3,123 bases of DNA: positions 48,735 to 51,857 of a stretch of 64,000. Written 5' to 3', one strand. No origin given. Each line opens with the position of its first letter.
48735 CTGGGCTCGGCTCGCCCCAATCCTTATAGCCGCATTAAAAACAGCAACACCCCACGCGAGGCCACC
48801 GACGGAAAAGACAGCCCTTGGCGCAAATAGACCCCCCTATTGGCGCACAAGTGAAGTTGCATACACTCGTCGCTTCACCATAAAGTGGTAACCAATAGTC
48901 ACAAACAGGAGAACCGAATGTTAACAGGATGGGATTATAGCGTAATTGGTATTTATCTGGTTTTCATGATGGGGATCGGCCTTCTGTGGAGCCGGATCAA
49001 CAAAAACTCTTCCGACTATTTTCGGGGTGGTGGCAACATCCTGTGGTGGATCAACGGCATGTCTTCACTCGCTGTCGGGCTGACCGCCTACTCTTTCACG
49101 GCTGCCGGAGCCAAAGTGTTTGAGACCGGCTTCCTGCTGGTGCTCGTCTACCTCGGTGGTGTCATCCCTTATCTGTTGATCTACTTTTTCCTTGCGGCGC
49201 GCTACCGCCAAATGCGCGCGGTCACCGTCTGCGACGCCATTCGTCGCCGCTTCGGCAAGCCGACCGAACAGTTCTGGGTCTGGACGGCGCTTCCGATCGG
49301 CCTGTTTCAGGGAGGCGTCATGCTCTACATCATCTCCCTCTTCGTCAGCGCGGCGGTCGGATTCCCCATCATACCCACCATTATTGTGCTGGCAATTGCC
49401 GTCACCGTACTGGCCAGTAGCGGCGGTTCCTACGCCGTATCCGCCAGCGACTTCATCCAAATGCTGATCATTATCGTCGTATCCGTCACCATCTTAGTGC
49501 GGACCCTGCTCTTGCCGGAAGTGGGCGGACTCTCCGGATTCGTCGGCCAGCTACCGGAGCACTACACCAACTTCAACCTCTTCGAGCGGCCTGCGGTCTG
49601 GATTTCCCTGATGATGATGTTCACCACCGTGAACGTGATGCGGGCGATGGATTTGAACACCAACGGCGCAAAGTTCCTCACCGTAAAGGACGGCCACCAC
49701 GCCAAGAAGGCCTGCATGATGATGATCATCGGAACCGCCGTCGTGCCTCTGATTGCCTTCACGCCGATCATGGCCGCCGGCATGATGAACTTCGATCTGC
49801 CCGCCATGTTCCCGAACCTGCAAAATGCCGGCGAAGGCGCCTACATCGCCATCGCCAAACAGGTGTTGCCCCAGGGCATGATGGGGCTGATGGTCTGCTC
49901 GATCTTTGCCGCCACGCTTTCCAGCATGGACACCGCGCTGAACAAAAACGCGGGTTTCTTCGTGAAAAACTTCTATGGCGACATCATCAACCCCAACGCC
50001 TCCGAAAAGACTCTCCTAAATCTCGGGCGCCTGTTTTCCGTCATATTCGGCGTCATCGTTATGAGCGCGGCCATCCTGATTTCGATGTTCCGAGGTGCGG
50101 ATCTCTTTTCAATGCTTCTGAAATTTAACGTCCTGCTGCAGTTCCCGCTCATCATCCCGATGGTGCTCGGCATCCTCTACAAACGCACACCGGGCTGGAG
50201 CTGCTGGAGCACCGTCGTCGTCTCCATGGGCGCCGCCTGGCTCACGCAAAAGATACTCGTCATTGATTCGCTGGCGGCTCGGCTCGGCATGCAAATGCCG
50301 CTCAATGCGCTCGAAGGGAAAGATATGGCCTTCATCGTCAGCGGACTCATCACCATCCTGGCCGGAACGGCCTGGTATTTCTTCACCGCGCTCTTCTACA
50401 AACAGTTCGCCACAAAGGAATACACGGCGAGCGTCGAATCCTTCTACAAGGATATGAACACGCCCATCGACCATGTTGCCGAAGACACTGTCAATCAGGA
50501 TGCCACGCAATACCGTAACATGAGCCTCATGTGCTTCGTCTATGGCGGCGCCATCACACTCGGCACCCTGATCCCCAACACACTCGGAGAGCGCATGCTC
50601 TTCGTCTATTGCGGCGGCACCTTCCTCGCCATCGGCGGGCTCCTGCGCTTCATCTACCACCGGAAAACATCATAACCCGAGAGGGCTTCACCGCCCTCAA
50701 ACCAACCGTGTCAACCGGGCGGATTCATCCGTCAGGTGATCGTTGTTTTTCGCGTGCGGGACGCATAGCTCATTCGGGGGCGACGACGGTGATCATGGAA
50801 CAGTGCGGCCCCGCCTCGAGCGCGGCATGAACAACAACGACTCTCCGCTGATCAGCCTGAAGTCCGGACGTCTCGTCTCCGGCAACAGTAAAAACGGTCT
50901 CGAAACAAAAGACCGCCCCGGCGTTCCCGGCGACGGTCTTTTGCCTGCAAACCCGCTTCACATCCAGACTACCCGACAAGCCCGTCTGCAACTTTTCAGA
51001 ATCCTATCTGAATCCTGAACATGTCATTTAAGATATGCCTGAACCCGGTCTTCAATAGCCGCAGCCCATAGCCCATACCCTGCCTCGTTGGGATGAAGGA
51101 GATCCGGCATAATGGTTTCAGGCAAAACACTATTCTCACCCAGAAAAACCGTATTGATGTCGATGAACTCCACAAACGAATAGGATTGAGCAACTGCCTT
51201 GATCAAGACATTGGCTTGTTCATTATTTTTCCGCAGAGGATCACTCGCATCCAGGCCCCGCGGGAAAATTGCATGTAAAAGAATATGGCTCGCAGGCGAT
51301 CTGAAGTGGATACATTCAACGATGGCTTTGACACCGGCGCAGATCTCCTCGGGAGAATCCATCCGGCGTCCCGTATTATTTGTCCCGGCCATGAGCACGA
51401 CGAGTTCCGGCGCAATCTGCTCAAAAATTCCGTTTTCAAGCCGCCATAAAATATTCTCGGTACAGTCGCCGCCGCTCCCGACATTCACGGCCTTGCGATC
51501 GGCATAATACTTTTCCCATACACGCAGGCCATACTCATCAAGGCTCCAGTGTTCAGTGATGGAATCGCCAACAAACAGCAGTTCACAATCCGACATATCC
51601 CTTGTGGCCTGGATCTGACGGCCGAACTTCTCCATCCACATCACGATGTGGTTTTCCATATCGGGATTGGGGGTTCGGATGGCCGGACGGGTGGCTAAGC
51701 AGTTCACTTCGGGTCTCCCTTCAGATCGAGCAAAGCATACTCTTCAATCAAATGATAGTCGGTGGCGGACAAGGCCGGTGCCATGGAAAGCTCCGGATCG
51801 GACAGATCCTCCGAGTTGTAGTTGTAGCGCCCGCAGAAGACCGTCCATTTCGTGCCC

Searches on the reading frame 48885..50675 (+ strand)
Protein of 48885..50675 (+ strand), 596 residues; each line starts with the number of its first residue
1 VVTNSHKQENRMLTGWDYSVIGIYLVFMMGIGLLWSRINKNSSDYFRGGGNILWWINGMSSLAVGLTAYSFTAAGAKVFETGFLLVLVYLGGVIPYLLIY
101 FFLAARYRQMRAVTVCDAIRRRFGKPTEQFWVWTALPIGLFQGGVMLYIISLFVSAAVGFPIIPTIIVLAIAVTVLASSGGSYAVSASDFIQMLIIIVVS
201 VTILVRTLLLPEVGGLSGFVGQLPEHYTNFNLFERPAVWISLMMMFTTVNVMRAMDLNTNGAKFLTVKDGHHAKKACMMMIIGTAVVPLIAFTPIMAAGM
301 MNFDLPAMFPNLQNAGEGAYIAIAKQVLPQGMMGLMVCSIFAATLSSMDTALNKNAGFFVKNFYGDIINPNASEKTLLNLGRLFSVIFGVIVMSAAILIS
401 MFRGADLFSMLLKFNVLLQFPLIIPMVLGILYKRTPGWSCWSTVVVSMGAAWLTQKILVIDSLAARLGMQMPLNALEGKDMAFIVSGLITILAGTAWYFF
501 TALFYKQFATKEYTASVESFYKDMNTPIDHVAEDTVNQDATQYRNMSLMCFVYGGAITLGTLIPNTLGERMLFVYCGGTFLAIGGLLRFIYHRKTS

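Call 46: search_protein_families(library=pfam, proteins=[window:48885-50675:+], max_evalue=0.00001)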
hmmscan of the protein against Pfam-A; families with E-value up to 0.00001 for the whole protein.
window:48885-50675:+ (596 aa): 1 family
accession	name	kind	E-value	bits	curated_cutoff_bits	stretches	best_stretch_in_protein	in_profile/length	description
PF00474.23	SSF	-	5.8e-32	111.5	22.8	1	45-435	1-394/406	Sodium:solute symporter family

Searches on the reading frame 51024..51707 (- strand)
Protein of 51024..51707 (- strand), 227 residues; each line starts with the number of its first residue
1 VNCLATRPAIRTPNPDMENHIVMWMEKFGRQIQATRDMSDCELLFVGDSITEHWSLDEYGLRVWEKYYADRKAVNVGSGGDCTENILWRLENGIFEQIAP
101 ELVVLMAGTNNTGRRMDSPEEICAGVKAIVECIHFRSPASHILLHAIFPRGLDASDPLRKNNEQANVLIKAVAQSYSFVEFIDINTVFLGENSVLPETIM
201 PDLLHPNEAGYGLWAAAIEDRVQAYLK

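Call 47: search_protein_families(library=pfam, proteins=[window:51024-51707:-], max_evalue=0.00001)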
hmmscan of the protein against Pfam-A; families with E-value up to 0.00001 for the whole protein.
window:51024-51707:- (227 aa): 2 families
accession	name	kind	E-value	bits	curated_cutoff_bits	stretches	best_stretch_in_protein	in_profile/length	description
PF13472.12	Lipase_GDSL_2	-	2.1e-25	90.7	32.9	1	45-212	1-177/178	GDSL-like Lipase/Acylhydrolase family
PF00657.28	Lipase_GDSL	-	2.5e-06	28.2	23.6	1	43-218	1-208/208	GDSL-like Lipase/Acylhydrolase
